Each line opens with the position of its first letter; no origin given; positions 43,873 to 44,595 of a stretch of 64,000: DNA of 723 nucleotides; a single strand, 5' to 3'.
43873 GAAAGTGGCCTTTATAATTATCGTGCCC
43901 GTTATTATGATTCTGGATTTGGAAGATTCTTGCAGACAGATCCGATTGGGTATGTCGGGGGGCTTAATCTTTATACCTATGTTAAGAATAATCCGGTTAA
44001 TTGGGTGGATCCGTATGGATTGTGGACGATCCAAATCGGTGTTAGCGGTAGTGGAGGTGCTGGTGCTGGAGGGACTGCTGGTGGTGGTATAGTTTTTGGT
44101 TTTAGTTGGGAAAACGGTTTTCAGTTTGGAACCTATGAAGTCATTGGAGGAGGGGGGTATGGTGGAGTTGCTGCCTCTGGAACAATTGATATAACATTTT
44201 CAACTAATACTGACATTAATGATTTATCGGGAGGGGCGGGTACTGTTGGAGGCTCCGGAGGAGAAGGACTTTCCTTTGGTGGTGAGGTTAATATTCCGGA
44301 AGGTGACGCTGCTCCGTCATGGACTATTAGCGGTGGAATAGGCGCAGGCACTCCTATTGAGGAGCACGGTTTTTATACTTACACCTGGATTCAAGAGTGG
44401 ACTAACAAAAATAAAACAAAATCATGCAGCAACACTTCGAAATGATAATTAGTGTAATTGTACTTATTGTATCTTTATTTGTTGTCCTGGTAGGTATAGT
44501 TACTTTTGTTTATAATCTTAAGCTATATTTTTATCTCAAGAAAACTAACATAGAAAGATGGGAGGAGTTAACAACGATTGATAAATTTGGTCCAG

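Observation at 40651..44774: Sec-signal Rhs toxin with an unrecognised glycine-rich C-terminal domain and an overlapping two-helix membrane immunity candidate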

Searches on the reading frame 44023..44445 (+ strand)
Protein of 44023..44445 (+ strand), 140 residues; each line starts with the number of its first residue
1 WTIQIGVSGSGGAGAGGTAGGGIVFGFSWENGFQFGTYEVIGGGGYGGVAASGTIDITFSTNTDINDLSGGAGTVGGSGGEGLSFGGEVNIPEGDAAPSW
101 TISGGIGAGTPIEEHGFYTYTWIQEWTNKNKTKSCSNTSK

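Call 4: search_protein_families(library=pfam, proteins=[window:44023-44445:+], max_evalue=0.1)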
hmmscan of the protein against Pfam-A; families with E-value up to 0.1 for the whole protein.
window:44023-44445:+ (140 aa): 0 families

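Call 5: find_homologous_proteins(query=window:44023-44445:+, max_evalue=0.01)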
Query window:44023-44445:+ (140 aa): 6 proteins with E <= 0.01 among 5380 candidates.
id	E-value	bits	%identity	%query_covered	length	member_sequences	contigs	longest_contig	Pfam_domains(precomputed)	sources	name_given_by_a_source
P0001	1.4e-39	154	68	91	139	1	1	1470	-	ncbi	-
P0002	4.0e-32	130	65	70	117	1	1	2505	-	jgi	-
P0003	7.8e-28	116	74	56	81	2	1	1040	-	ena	-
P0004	1.7e-27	114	78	43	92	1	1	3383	-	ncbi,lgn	-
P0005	9.9e-27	112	55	95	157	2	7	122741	-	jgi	jgi:hypothetical protein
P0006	1.1e-23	102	64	54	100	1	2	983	-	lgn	-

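Call 10: find_encoding_contigs(protein=P0005, flank=10000, max_places=6)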
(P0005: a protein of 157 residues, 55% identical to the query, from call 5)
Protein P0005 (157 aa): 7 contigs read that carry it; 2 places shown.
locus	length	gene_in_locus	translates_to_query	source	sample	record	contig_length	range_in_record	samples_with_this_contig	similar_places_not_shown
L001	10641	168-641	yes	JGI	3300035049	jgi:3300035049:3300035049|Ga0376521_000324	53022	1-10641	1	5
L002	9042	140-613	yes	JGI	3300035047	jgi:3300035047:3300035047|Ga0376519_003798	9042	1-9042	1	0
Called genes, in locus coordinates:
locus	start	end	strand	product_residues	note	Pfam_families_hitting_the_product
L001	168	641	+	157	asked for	-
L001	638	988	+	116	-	-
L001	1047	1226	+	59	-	-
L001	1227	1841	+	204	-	-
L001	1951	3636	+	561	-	PF02899:Phage_int_SAM_1 (faint), PF13102:Phage_int_SAM_5 (faint), PF13495:Phage_int_SAM_4 (faint), PF00589:Phage_integrase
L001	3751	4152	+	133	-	PF05973:Gp49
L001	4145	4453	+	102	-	PF12844:HTH_19, PF13560:HTH_31 (weak), PF01381:HTH_3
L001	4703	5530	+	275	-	PF00589:Phage_integrase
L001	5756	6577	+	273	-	PF13292:DXP_synthase_N, PF00456:Transketolase_N, PF09364:XFP_N (faint), PF02775:TPP_enzyme_C (faint)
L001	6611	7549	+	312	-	PF02779:Transket_pyr, PF02780:Transketolase_C, PF17147:PFOR_II (weak)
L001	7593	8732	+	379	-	PF00923:TAL_FSA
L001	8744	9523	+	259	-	PF01182:Glucosamine_iso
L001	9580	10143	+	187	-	PF01789:PsbP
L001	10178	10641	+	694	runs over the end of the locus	PF00027:cNMP_binding, PF01734:Patatin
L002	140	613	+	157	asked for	-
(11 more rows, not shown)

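Call 18: search_solved_structures(query=A1, max_evalue=10, show_alignments=2)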
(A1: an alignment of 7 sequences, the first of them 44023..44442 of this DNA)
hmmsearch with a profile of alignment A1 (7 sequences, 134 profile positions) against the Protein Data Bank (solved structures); distinct sequences matched with E-value up to 10: 0.
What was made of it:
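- On Tse5-type pore-forming Rhs tip: The tip-profile search against all PDB sequences found nothing at E<=10 (call 18).
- Tried and rejected: Nothing at E<=10 (call 18).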

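Call 19: search_protein_families(library=ncbifam, proteins=[window:44023-44445:+], max_evalue=0.1)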
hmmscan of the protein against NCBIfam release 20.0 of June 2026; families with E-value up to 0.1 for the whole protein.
window:44023-44445:+ (140 aa): 0 families

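Call 20: find_homologous_proteins(query=A1, max_evalue=1)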
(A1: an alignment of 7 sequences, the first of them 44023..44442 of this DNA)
Query A1 (7 sequences) (140 aa, profile of the alignment): 18 proteins with E <= 1 among 8000 candidates.
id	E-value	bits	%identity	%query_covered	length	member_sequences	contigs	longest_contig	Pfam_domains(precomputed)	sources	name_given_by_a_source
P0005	2.8e-53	197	55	95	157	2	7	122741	-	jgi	jgi:hypothetical protein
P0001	5.0e-50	187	68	91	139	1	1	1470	-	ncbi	-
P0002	2.8e-45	172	65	70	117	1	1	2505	-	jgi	-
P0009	6.2e-35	138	55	100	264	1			-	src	-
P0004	1.4e-33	134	78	43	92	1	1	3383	-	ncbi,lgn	-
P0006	1.7e-33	133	64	54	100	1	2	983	-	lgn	-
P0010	2.1e-33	133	53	88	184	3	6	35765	-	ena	-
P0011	2.6e-32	130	52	91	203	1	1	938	-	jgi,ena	-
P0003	3.7e-32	129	74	56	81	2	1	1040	-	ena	-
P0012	1.5e-30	124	51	96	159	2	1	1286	-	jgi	-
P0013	1.2e-29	121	52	90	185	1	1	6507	-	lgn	-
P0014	6.5e-29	119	55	90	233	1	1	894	-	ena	-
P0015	8.5e-29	118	50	92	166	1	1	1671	-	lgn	-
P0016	5.0e-26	109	45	96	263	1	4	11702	-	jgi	jgi:RHS repeat-associated protein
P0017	1.5e-24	104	43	62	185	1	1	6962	-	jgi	-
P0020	5.3e-2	31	-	-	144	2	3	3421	-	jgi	jgi:hypothetical protein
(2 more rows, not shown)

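Call 22: search_protein_representatives(alignment_id=A1)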
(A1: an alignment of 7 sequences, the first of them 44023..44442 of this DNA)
Query: 7 sequences, 134 profile positions. Proteins with E-value up to 0.001 (for the whole library): 298; up to 1e-10: 143; up to 1e-30: 17. The best 150 are listed.
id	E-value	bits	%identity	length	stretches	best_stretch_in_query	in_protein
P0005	8.8e-54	197.4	-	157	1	1-133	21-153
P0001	1.6e-50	186.9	-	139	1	1-130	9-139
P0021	5.6e-47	175.4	-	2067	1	1-129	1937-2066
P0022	6.2e-39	149.4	-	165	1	1-133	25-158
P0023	4.5e-37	143.4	-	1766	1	2-126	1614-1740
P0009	2.0e-35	138.1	-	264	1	1-129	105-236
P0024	4.0e-35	137.0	-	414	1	1-127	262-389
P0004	4.5e-34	133.7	-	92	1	3-84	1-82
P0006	5.5e-34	133.4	-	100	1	40-130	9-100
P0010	6.6e-34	133.1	-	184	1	1-123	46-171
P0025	3.4e-33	130.8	-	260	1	1-130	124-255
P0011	8.3e-33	129.5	-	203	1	1-130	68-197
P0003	1.2e-32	129.1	-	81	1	49-127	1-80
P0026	2.1e-32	128.3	-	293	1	1-131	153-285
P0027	6.7e-32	126.6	-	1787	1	2-128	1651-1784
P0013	3.8e-30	120.9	-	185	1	1-128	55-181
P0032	1.1e-27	113.0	-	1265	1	1-129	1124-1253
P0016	1.6e-26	109.2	-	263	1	1-130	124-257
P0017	4.9e-25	104.4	-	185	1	1-126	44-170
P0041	2.0e-24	102.4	-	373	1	2-123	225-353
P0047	2.7e-22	95.5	-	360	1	1-127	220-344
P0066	4.2e-19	85.2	-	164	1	3-126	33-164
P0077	2.2e-17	79.6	-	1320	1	3-127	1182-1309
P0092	6.0e-16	75.0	-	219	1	4-127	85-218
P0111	3.1e-14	69.4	-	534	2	1-127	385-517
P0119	5.5e-13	65.4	-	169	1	5-127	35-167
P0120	9.7e-13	64.6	-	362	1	4-130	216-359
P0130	1.2e-11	61.0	-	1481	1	2-125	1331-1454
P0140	4.9e-11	59.1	-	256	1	2-128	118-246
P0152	1.4e-10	57.6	-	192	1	3-127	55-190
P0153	1.4e-10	57.6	-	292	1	4-130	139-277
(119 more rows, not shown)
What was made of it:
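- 298 representatives at E<=1e-3 (call 22).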

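Call 34: predict_structure(alignment_id=A3)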
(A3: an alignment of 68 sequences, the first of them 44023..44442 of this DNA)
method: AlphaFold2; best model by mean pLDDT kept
length: 140 residues; sequences in the alignment: 68
mean_pLDDT: 93.2   pTM: 0.83
mean pLDDT of the five models: 93.2, 92.8, 92.6, 92.3, 92.1
residues with pLDDT >= 90: 126; 70-90: 2; 50-70: 8; < 50: 4
segments of 3 or more residues with pLDDT < 50: none
pLDDT, mean of each block of 10 residues (from residue 1): 98 97 98 97 97 98 98 97 96 97 96 96 89 51
secondary structure, 60 per line:
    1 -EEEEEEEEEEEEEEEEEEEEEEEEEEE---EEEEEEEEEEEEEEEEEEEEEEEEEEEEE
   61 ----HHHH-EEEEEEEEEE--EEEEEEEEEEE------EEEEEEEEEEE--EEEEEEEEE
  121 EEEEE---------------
elements in order: E2-28 E32-60 H65-68 E70-79 E82-92 E99-109 E112-125
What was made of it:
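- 44023..44400 (+): Toxin domain, residues 1125-1250: a glycine-rich eight-stranded beta domain with one short helix. AF2 pLDDT 93, pTM 0.83 (call 34).
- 44401..44445 (+): Lys-rich, Cys-containing disordered tail (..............) and the TGA stop. pLDDT about 51 for the last block (call 34).
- On Vap (R. equi virulence-associated protein) family: Connections of only 0-3 residues between strands 1-2, 2-3, 3-4, 5-6 and 7-8 argue for a plain meander (call 34).
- It has eight long amphipathic strands (call 34).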

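Call 37: fold_search(model_id=the predicted structure, library=pdb)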
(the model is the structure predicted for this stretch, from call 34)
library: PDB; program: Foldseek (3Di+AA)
matches with E <= 10: 999; with E <= 0.001: 0
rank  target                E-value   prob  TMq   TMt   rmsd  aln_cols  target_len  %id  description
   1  5aeo_B                2.5e-02  0.99  0.43  0.52   7.0       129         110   11  Virulence-associated protein VapG from the intracellular pathogen Rhodococcus equi (released 2015-03-25)
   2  4cv7                  3.6e-02  0.99  0.44  0.53   7.0       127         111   12  Crystal structure of Rhodococcus equi VapB (released 2014-04-02)
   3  7z7p_B                4.5e-02  0.18  0.21  0.15  17.4       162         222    9  Structure of the fluorescent protein NeonCyan0.95 at pH 5.6 (released 2022-05-04)
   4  5mhs_A                4.9e-02  0.16  0.18  0.16  12.3       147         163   10  T1L reovirus sigma1 complexed with 5C6 Fab fragments (released 2016-12-21)
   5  7b1z_A                5.2e-02  0.98  0.44  0.52   7.2       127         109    9  Virulence-associated protein VapB from the intracellular pathogen Rhodococcus equi (released 2021-07-28)
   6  4gu3_A                5.2e-02  0.13  0.16  0.13  14.1       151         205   10  Crystal structure of the T1L reovirus attachment protein sigma1 in complex with the GM2 glycan (released 2012-12-05)
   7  2g6x_A                5.5e-02  0.30  0.25  0.18  17.8       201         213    9  Crystal structure of a novel green fluorescent protein from marine copepod Pontellina plumata (released 2006-03-28)
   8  2g3o_C                5.8e-02  0.38  0.27  0.19  16.7       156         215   12  The 2.1A crystal structure of copGFP (released 2006-08-15)
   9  5aeo_A                6.7e-02  0.97  0.42  0.50   6.6       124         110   13  Virulence-associated protein VapG from the intracellular pathogen Rhodococcus equi (released 2015-03-25)
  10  7z7p_G                7.1e-02  0.16  0.22  0.16  17.1       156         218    9  Structure of the fluorescent protein NeonCyan0.95 at pH 5.6 (released 2022-05-04)
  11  9vmj_A                7.1e-02  0.16  0.17  0.05  15.1       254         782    6  Crystal structure of TeGH116 from Thermosynechococcus elongatus (released 2025-11-26)
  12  2g6x_D                7.9e-02  0.25  0.25  0.18  17.1       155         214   14  Crystal structure of a novel green fluorescent protein from marine copepod Pontellina plumata (released 2006-03-28)
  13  3a0o_B                8.3e-02  0.09  0.14  0.04  15.9       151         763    6  Crystal structure of alginate lyase from Agrobacterium tumefaciens C58 (released 2010-03-31)
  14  2g3o_A                1.0e-01  0.23  0.25  0.18  17.0       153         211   13  The 2.1A crystal structure of copGFP (released 2006-08-15)
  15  4gu3_C                1.0e-01  0.13  0.17  0.14  12.5       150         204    9  Crystal structure of the T1L reovirus attachment protein sigma1 in complex with the GM2 glycan (released 2012-12-05)
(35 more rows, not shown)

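Call 43: fold_search(model_id=the predicted structure, library=viral)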
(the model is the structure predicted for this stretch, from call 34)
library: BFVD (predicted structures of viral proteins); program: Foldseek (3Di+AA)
matches with E <= 10: 633; with E <= 0.001: 0
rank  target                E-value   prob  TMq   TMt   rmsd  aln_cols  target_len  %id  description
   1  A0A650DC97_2          1.6e-02  0.60  0.21  0.06  10.1       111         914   17  (no name in the UniProt tables at hand)
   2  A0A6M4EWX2            3.2e-02  0.38  0.21  0.14  10.9       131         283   16  Collagen-like protein [Guarani virus]
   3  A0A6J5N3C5            3.7e-02  0.20  0.16  0.06  13.7       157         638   11  Peptidase S74 domain-containing protein [uncultured Caudovirales phage]
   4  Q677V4                5.6e-02  0.97  0.43  0.48   7.9       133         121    7  Uncharacterized protein [lymphocystis disease virus-China]
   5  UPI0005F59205         5.9e-02  0.14  0.17  0.13  12.2       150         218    9  (no name look-up for this kind of identifier)
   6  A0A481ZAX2            7.6e-02  0.13  0.16  0.14  15.3       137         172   12  Uncharacterized protein [Pithovirus LCPAC304]
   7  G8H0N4                8.5e-02  0.12  0.19  0.11  17.4       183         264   11  Protein UL112 [macacine betaherpesvirus 8]
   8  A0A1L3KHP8            8.9e-02  0.10  0.15  0.11  15.2       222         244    6  (no name in the UniProt tables at hand)
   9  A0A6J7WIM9            9.4e-02  0.16  0.19  0.05  13.9       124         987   15  Uncharacterized protein [uncultured Caudovirales phage]
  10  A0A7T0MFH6            1.2e-01  0.09  0.16  0.14  15.0       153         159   11  (no name in the UniProt tables at hand)
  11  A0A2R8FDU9            1.3e-01  0.20  0.20  0.13  10.0       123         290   17  Collagen-like protein [Brazilian cedratvirus IHUMI]
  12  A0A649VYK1            1.3e-01  0.11  0.16  0.06  15.5       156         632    9  Minor tail protein [Microbacterium phage Teamocil]
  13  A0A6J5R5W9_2          1.3e-01  0.06  0.12  0.04  17.4       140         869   10  Uncharacterized protein [uncultured Caudovirales phage]
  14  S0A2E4                1.3e-01  0.12  0.18  0.03  15.1       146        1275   11  Tail protein [Cellulophaga phage phi14:2]
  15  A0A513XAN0            1.4e-01  0.15  0.24  0.05  16.3       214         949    6  Nucleoprotein [Orthomarburgvirus marburgense]
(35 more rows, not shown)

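Call 49: find_related_loci(query=A5, collection=genome_contigs, flank=8000)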
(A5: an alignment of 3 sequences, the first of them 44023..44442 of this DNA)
Query A5 (140 aa) in genome_contigs; peptide patterns used: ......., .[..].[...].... (x = any residue, [..] = any of these).
73 stretches matched a pattern; 2 encode a relative of the query (tblastn E <= 1e-3); 2 distinct loci.
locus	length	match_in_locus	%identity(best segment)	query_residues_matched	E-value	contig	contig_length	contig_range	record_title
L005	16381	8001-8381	74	1-127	4e-49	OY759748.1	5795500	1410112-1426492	MAG: uncultured Desulfobacter sp. isolate d0620cd2-44ed-4ad5-9930-dc425a2a51ce genome assembly, chromosome: 1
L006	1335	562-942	72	1-126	8e-31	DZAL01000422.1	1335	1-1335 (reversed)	MAG TPA_asm: Thiomargarita sp. isolate SulCav_PC08_66_44_25 SulCav_PC08-66_170938_length_1335_cov_9.642969, whole genome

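Call 52: find_encoding_contigs(protein=P0010, flank=6000, max_places=3)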
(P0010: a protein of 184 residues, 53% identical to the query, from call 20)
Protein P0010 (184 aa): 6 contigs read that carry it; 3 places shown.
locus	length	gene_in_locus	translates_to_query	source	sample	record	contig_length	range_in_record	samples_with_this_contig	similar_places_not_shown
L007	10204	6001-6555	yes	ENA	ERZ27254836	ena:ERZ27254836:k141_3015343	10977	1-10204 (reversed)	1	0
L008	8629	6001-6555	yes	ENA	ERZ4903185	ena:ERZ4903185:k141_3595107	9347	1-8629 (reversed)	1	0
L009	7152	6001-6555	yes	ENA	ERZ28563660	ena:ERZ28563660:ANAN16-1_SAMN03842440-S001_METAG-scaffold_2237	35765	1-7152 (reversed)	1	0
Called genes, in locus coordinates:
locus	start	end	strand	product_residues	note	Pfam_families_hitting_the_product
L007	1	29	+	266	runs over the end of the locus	?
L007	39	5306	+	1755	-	PF01841:Transglut_core, PF20148:DUF6531, PF05593:RHS_repeat, PF25023:TEN_YD-shell, PF05593:RHS_repeat, PF25023:TEN_YD-shell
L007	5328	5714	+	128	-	-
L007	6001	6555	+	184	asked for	-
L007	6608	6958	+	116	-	-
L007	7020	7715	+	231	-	PF25023:TEN_YD-shell (weak)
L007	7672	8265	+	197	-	PF13646:HEAT_2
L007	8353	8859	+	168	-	PF25023:TEN_YD-shell (weak)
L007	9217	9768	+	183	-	PF13646:HEAT_2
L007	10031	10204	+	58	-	?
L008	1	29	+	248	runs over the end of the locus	?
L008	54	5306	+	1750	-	PF01841:Transglut_core, PF20148:DUF6531, PF05593:RHS_repeat, PF25023:TEN_YD-shell (weak), PF05593:RHS_repeat (weak), PF25023:TEN_YD-shell, PF05593:RHS_repeat, PF25023:TEN_YD-shell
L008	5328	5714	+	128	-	-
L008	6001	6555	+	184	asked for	-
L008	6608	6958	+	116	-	-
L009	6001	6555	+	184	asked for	-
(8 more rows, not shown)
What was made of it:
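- On Rhs / YD-repeat polymorphic toxin: Orphan tip-immunity cassettes lie behind a full Rhs gene in L007 (call 52).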

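Call 53: find_encoding_contigs(protein=P0016, flank=6000, max_places=3)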
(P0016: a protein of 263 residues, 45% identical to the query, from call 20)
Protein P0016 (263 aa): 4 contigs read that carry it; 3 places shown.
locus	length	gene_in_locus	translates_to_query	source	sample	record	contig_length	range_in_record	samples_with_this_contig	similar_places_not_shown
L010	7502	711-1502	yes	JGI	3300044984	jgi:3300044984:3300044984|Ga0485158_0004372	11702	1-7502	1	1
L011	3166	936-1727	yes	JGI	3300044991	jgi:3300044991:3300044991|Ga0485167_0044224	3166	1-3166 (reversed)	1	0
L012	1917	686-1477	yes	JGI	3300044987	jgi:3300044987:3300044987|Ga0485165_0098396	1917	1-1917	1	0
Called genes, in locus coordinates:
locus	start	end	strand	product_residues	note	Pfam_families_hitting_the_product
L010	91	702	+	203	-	-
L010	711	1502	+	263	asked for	-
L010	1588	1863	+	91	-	-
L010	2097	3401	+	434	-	PF25023:TEN_YD-shell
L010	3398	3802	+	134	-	-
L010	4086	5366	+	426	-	PF05977:MFS_3, PF07690:MFS_1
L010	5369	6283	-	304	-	PF02535:Zip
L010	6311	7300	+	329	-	PF01522:Polysacc_deac_1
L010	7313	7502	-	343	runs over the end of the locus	PF00144:Beta-lactamase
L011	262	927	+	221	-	-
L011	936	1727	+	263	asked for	-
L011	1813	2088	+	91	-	-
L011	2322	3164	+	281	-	?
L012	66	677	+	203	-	-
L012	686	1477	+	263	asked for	-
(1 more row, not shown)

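Call 54: find_encoding_contigs(protein=P0017, flank=6000, max_places=3)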
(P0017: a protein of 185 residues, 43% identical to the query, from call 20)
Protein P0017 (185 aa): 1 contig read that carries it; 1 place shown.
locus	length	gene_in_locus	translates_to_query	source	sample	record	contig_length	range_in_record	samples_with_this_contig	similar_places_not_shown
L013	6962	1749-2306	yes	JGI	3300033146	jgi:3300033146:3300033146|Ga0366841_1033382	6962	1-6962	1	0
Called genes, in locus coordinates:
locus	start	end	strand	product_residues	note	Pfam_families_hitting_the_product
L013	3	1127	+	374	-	?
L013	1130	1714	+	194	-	-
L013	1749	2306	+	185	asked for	-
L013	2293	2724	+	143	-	-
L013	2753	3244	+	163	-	-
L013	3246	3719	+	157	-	-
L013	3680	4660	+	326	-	-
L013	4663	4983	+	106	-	-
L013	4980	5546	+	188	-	-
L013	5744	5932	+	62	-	-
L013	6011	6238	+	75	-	-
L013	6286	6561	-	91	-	-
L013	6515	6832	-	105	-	-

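Call 58: search_protein_families(library=pfam, proteins=[P0021, P0023, P0032, P0077, P0130, P0111, P0041, P0047, P0120, P0153], max_evalue=0.001)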
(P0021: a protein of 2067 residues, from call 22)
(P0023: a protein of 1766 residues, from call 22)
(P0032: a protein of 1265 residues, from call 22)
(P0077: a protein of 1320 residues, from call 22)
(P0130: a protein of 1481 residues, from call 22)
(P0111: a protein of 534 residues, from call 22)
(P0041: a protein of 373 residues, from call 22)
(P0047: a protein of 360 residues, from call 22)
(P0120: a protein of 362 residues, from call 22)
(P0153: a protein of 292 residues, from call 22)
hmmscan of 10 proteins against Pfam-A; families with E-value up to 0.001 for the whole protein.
P0021 (2067 aa): 4 families
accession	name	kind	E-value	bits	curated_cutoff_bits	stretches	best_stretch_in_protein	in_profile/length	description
PF05593.20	RHS_repeat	-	6.2e-76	250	22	10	1349-1377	1-29/38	RHS Repeat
PF01841.26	Transglut_core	-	6.5e-08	33.3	23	1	278-408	7-102/108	Transglutaminase-like superfamily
PF20148.4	DUF6531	-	2.7e-07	31.3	24.1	1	868-930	2-59/74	Domain of unknown function (DUF6531)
PF18884.5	TSP3_bac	-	6e-05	23.2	25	1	69-89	1-21/22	Bacterial TSP3 repeat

P0023 (1766 aa): 3 families
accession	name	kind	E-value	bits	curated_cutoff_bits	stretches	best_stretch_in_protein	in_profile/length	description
PF05593.20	RHS_repeat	-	2.8e-90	295.7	22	12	1280-1316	1-37/38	RHS Repeat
PF20148.4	DUF6531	-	1.6e-13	51.2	24.1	1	658-719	2-59/74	Domain of unknown function (DUF6531)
PF01841.26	Transglut_core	-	1.1e-07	32.6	23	1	90-199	18-100/108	Transglutaminase-like superfamily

P0032 (1265 aa): 1 family
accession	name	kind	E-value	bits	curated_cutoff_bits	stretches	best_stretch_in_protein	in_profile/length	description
PF05593.20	RHS_repeat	-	1.2e-47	159.9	22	2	894-929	1-37/38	RHS Repeat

P0077 (1320 aa): 3 families
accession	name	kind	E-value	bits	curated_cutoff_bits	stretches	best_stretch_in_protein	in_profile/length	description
PF05593.20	RHS_repeat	-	4.7e-80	263.1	22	8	534-570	1-37/38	RHS Repeat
PF20148.4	DUF6531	-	1.4e-13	51.4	24.1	1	71-141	4-73/74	Domain of unknown function (DUF6531)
PF03527.20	RHS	-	2.9e-07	30.7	27.9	1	1077-1112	2-37/38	RHS protein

P0130 (1481 aa): 3 families
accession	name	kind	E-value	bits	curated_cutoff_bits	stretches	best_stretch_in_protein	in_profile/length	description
PF05593.20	RHS_repeat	-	8.9e-20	71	22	0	945-973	1-29/38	RHS Repeat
PF20148.4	DUF6531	-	9.9e-14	51.9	24.1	1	182-238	2-57/74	Domain of unknown function (DUF6531)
PF03527.20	RHS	-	3.3e-05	24.1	27.9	1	1219-1250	2-33/38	RHS protein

P0111 (534 aa): 0 families

P0041 (373 aa): 0 families

P0047 (360 aa): 0 families

P0120 (362 aa): 3 families
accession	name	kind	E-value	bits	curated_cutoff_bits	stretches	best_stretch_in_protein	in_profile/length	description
PF25023.1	TEN_YD-shell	-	3e-07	29.4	50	1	17-118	787-890/909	Teneurin YD-shell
PF03527.20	RHS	-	0.0003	21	27.9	1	20-55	2-37/38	RHS protein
PF05593.20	RHS_repeat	-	0.00051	20.8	22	0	25-53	2-29/38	RHS Repeat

P0153 (292 aa): 0 families
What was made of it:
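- On T6SS-delivered Rhs effector: None was found in the 5 full-length relatives scanned (call 58).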
